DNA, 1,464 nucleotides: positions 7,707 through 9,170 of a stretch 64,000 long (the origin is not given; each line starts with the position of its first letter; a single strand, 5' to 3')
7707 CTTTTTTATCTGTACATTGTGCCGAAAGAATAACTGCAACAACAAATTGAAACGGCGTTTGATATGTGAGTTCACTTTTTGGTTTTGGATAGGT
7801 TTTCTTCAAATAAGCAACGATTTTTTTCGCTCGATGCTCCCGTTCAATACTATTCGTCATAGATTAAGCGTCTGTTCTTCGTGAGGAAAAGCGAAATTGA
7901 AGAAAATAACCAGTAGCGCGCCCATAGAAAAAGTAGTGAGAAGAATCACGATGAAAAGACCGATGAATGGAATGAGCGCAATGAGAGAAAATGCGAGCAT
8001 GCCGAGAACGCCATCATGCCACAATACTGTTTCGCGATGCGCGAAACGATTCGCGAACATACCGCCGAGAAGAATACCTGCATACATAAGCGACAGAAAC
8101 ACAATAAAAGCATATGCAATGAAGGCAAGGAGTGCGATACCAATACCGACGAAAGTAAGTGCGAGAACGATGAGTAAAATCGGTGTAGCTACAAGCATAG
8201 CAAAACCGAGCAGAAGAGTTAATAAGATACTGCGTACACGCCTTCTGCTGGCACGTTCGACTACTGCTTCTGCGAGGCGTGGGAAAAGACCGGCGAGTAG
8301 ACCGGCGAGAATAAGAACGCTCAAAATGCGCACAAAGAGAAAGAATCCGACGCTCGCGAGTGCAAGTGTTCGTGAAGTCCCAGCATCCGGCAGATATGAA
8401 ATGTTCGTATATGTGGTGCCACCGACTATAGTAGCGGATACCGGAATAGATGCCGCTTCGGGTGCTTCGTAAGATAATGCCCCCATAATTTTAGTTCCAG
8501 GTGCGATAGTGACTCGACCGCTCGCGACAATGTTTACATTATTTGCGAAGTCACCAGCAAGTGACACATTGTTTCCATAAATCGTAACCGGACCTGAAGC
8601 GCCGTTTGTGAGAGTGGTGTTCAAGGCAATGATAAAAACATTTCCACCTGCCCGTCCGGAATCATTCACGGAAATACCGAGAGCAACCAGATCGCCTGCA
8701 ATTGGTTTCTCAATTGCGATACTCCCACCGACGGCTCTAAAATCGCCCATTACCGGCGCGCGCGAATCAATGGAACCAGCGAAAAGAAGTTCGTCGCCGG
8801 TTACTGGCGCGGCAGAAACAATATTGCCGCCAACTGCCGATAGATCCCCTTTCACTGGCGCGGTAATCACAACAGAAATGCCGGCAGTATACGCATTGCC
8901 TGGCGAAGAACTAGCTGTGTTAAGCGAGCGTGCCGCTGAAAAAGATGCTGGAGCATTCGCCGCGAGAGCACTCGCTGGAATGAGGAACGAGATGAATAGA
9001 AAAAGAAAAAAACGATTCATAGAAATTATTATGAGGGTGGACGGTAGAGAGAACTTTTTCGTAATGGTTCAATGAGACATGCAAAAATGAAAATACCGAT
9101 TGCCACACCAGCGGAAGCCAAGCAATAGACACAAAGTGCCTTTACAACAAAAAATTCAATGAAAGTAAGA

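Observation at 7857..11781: Co-directional cluster: ECF sigma, membrane anti-sigma candidate, E/K-rich protein, VKOR-type thiol oxidoreductase, secreted beta-helix membrane protein, nth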

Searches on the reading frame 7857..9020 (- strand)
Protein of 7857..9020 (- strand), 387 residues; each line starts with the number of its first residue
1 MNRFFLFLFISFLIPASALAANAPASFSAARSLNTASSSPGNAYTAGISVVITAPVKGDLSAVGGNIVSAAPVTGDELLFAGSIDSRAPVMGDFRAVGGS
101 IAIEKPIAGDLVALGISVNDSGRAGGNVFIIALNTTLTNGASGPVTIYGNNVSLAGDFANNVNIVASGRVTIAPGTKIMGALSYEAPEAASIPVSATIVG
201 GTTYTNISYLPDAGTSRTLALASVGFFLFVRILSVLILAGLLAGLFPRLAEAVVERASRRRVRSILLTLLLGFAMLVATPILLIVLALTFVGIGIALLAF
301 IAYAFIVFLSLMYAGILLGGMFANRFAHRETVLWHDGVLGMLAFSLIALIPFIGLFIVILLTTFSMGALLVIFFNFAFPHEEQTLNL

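Call 3: search_protein_families(library=pfam, proteins=[window:7857-9020:-], max_evalue=0.1)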
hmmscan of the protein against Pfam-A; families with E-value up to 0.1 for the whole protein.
window:7857-9020:- (387 aa): 0 families

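Call 4: search_protein_families(library=ncbifam, proteins=[window:7857-9020:-], max_evalue=0.1)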
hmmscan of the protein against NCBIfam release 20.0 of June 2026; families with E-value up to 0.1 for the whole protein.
window:7857-9020:- (387 aa): 0 families

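Call 8: find_homologous_proteins(query=window:7857-9020:-)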
Query window:7857-9020:- (387 aa): 607 proteins with E <= 0.001 among 8000 candidates; the best 120 are listed.
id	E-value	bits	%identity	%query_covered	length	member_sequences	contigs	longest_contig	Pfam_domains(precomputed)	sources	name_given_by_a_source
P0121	9.4e-231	784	100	100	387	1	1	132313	PF26514.1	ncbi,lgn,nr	ncbi:MAG: hypothetical protein NTU85_00730 [Candidatus Kaiserbacteria bacterium]|nr:hypothetical pro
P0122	2.4e-180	618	79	100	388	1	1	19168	PF26514.1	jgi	jgi:hypothetical protein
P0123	6.2e-179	613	79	100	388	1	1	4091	PF26514.1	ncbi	ncbi:MAG: hypothetical protein V1711_00995 [bacterium]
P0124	1.4e-178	612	77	100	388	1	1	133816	PF26514.1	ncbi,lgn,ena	-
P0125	2.6e-176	605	76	92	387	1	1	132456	PF26514.1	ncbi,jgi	jgi:hypothetical protein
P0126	5.4e-174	597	77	99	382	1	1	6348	PF26514.1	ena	-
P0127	5.5e-173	594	75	100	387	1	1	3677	PF26514.1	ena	-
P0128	2.8e-170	585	74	99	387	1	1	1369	PF26514.1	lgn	-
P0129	2.0e-169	582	76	100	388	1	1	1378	PF26514.1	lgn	-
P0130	2.7e-168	578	72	100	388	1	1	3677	PF26514.1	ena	-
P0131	8.5e-168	577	73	100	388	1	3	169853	PF26514.1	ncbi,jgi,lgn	ncbi:MAG: hypothetical protein ABSB00_01850 [Minisyncoccia bacterium]|jgi:hypothetical protein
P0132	1.3e-167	576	73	99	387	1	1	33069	PF26514.1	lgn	-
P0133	2.2e-166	572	72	100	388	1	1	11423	PF26514.1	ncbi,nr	ncbi:MAG: hypothetical protein NTY93_02340 [Candidatus Kaiserbacteria bacterium]|nr:hypothetical pro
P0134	2.9e-166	572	73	99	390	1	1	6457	PF26514.1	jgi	-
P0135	4.6e-165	568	72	99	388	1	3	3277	PF26514.1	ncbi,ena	-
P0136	2.6e-164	565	72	99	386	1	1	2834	PF26514.1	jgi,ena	-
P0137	1.3e-163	563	74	98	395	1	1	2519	PF26514.1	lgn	-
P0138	2.0e-163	562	71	99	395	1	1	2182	PF26514.1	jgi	jgi:hypothetical protein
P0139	2.2e-163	562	73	100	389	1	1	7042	PF26514.1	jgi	jgi:hypothetical protein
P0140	2.9e-163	562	72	100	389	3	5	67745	PF26514.1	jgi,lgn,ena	-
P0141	3.0e-163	562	73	96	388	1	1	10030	PF26514.1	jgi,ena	-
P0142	6.4e-163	561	72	100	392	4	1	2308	PF26514.1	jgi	jgi:hypothetical protein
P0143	8.1e-163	560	71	100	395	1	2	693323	PF26514.1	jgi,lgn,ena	-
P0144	2.3e-160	552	72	100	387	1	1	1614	PF26514.1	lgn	-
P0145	3.3e-160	552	70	100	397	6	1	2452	PF26514.1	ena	-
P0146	1.1e-159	550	72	100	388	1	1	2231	PF26514.1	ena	-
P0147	5.1e-159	548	70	100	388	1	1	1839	PF26514.1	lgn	-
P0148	8.9e-159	547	71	99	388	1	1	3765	PF26514.1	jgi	jgi:hypothetical protein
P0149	9.0e-159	547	72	96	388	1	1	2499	PF26514.1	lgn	-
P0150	1.5e-158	546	68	100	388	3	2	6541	PF26514.1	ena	-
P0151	1.5e-158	546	71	100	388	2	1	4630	PF26514.1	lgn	-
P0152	3.1e-158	545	70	100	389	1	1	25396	PF26514.1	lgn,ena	-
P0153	3.3e-158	545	71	97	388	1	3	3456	PF26514.1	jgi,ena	-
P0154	3.5e-158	545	71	96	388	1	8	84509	PF26514.1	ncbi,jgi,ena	ncbi:MAG TPA: hypothetical protein VJI70_02640 [Candidatus Paceibacterota bacterium]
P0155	3.6e-158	545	71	99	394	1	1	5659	PF26514.1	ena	-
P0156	4.0e-158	545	72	96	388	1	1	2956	PF26514.1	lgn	-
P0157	7.3e-158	544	69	100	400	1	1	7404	PF26514.1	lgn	-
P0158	7.4e-158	544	71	96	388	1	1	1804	PF26514.1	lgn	-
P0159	8.0e-158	544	71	100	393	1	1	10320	PF26514.1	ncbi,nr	ncbi:MAG: hypothetical protein Q8O94_01515 [bacterium]|nr:hypothetical protein [bacterium]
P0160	8.2e-158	544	71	97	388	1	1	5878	PF26514.1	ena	-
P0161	1.0e-157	543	71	96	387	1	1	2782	PF26514.1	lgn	-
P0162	1.0e-157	543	70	100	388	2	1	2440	PF26514.1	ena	-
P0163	1.2e-157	543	70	100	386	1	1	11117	PF26514.1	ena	-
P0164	1.8e-157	543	71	98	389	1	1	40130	PF26514.1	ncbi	-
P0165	1.9e-157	542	71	97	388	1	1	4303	PF26514.1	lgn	-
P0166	3.9e-157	541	71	96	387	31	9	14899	PF26514.1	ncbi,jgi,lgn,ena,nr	ncbi:hypothetical protein CO131_02280 [Candidatus Kaiserbacteria bacterium CG_4_9_14_3_um_filter_50_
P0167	8.2e-157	540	72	96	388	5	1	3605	PF26514.1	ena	-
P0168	1.4e-156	540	70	100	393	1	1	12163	PF26514.1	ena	-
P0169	1.4e-156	540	69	99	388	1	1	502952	PF26514.1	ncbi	ncbi:MAG: hypothetical protein ACYC6X_01420 [Minisyncoccota bacterium]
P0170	2.9e-156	539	68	100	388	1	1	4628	PF26514.1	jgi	jgi:hypothetical protein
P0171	3.2e-156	538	72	92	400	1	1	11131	PF26514.1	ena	-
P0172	3.7e-156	538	70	99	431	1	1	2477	PF26514.1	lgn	-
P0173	3.9e-156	538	70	100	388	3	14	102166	PF26514.1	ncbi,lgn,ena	-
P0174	4.4e-156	538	68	100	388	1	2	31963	PF26514.1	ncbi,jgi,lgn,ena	-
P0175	4.5e-156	538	71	99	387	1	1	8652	PF26514.1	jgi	-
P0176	5.2e-156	538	70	96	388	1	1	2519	PF26514.1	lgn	-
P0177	6.4e-156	537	69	99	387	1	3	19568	PF26514.1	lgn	-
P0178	6.6e-156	537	69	96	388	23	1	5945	PF26514.1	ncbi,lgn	-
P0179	8.8e-156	537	70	100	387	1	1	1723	PF26514.1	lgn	-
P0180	9.1e-156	537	69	100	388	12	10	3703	PF26514.1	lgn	-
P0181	1.1e-155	537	70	99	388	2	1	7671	PF26514.1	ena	-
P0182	1.2e-155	537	69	100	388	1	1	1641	PF26514.1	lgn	-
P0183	1.5e-155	536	68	100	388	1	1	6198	PF26514.1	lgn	-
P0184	1.5e-155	536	70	96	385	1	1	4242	PF26514.1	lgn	-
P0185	2.1e-155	536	68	99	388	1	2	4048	PF26514.1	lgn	-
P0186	2.7e-155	535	71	99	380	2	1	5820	PF26514.1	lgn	-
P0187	4.9e-155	535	70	97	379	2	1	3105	PF26514.1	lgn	-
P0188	5.3e-155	534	69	89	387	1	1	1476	PF26514.1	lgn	-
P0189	5.7e-155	534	69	93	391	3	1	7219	PF26514.1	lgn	-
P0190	6.5e-155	534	68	99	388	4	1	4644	PF26514.1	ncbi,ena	-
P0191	7.4e-155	534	69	100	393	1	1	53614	PF26514.1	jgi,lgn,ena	-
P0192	7.7e-155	534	68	97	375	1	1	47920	PF26514.1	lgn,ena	-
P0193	1.1e-154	533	70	96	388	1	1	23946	PF26514.1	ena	-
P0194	1.2e-154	533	69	96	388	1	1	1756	PF26514.1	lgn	-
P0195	1.2e-154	533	71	96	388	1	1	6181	PF26514.1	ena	-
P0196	1.3e-154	533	71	99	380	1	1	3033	PF26514.1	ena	-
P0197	1.4e-154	533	71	96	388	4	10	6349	PF26514.1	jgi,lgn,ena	-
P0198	1.7e-154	533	68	96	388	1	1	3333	PF26514.1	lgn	-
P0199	2.3e-154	532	70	95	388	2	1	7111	PF26514.1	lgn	-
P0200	2.7e-154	532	68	100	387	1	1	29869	PF26514.1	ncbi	-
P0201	3.1e-154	532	71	99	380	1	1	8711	PF26514.1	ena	-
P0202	3.3e-154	532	69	96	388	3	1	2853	PF26514.1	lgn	-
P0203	3.7e-154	532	71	95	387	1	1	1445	PF26514.1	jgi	jgi:hypothetical protein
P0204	4.1e-154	532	71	93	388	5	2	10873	PF26514.1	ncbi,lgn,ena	ncbi:MAG: hypothetical protein AAB555_03320 [Patescibacteria group bacterium]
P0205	4.3e-154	531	68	99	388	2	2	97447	PF26514.1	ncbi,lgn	-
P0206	4.8e-154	531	70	97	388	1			PF26514.1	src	-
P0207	5.4e-154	531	69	96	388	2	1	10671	PF26514.1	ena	-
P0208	1.1e-153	530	67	100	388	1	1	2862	PF26514.1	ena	-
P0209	1.2e-153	530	67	99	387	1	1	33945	PF26514.1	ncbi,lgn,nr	ncbi:MAG: polymer-forming cytoskeletal protein [bacterium]|nr:polymer-forming cytoskeletal protein [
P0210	1.7e-153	530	72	96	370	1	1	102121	PF26514.1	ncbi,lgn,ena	-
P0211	1.9e-153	529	71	99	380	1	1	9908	PF26514.1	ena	-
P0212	2.4e-153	529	67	99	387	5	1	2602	PF26514.1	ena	-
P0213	2.6e-153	529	68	98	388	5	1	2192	PF26514.1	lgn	-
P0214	2.8e-153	529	70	96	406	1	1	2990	PF26514.1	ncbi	-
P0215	3.4e-153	529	69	96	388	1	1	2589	PF26514.1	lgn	-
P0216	3.7e-153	528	71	95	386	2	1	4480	PF26514.1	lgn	-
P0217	7.7e-153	527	68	100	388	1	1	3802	PF26514.1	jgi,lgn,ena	-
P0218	8.6e-153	527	69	96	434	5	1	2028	PF26514.1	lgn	-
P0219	1.2e-152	527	68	100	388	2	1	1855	PF26514.1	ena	-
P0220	1.3e-152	527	68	96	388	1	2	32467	PF26514.1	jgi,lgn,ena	-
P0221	2.0e-152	526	68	91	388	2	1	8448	PF26514.1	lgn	-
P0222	2.0e-152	526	67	100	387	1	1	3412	PF26514.1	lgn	-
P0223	2.5e-152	526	70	92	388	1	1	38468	PF26514.1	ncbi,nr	ncbi:MAG: hypothetical protein Q7R58_00170 [bacterium]|nr:hypothetical protein [bacterium]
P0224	3.5e-152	525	67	100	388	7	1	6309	PF26514.1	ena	-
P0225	5.0e-152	525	70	96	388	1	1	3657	PF26514.1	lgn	-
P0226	5.8e-152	524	68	96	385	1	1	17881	PF26514.1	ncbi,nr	ncbi:hypothetical protein HYT04_02580 [Candidatus Kaiserbacteria bacterium]|nr:hypothetical protein 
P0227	6.6e-152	524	71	96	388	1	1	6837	PF26514.1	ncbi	-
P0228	6.7e-152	524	68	96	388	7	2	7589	PF26514.1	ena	-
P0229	6.9e-152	524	68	96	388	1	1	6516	PF26514.1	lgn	-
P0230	9.5e-152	524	69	96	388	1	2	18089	PF26514.1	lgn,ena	-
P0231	1.7e-151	523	66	99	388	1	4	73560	PF26514.1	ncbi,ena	-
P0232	1.8e-151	523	67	99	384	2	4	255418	PF26514.1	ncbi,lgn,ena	-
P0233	2.0e-151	523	68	99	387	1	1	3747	PF26514.1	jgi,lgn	jgi:hypothetical protein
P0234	3.5e-151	522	68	96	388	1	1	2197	PF26514.1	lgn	-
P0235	3.7e-151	522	67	100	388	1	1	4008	PF26514.1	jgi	jgi:hypothetical protein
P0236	4.7e-151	521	68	96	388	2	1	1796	PF26514.1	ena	-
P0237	6.8e-151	521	67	100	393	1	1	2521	PF26514.1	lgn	-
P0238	1.2e-150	520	70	97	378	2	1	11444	PF26514.1,PF04519.20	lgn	-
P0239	1.4e-150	520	68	96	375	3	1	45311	PF26514.1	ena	-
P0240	1.9e-150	520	67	99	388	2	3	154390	PF26514.1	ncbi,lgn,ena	-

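Call 10: search_protein_families(library=pfam, proteins=[window:7857-9020:-], max_evalue=10)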
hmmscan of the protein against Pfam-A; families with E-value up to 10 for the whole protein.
window:7857-9020:- (387 aa): 0 families

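Call 13: find_encoding_contigs(protein=P0121, flank=10000, max_places=2)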
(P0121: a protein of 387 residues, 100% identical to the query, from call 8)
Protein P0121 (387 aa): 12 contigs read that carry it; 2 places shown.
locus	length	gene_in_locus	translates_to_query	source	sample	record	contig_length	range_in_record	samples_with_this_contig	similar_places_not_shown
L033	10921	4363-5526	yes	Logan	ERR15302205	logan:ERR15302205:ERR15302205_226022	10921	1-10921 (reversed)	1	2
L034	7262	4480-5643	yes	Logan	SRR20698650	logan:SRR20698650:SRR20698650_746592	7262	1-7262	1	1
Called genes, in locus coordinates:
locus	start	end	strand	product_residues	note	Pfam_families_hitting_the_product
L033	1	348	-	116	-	?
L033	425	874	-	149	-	-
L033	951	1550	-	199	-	PF09335:VTT_dom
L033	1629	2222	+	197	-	PF04542:Sigma70_r2, PF08281:Sigma70_r4_2, PF04545:Sigma70_r4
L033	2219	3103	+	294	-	-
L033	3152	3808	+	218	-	-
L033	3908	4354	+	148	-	PF07884:VKOR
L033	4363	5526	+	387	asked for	PF26514:DUF8173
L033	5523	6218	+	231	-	PF00730:HhH-GPD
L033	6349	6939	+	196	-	-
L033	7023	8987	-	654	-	PF00753:Lactamase_B, PF12706:Lactamase_B_2, PF22505:RNase_J_b_CASP, PF17770:RNase_J_C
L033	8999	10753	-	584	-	PF00496:SBP_bac_5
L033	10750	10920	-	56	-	?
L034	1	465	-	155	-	?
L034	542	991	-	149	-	-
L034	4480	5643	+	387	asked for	PF26514:DUF8173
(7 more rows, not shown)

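Call 32: predict_structure(alignment_id=A2)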
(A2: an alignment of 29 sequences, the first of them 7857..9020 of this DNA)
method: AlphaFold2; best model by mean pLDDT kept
length: 387 residues; sequences in the alignment: 29
mean_pLDDT: 68.7   pTM: 0.47
mean pLDDT of the five models: 68.7, 68.7, 68.3, 64.5, 64.1
residues with pLDDT >= 90: 86; 70-90: 81; 50-70: 151; < 50: 69
segments of 3 or more residues with pLDDT < 50: 1-3, 18-39, 211-222, 263-267, 290-294, 378-387
pLDDT, mean of each block of 10 residues (from residue 1): 61 52 33 39 77 83 84 82 90 88 93 91 91 92 92 94 91 94 90 92 80 48 53 60 55 52 49 53 51 53 61 57 55 52 59 63 64 55 40
secondary structure, 60 per line:
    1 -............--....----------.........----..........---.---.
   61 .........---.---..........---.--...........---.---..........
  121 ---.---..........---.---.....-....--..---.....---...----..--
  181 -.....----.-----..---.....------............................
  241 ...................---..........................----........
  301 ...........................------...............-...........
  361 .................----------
elements in order: H2-13 H16-19 H30-38 E43-52 E60-69 E77-86 E93-103 E111-120 E128-137 E145-149 E151-154 E162-166 E170-172 E182-186 E202-206 H213-259 H263-288 H293-327 H334-348 H350-377

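Call 91: search_protein_families(library=phrogs, proteins=[window:7857-9020:-], max_evalue=0.01)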
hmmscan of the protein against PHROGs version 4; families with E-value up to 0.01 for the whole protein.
window:7857-9020:- (387 aa): 0 families
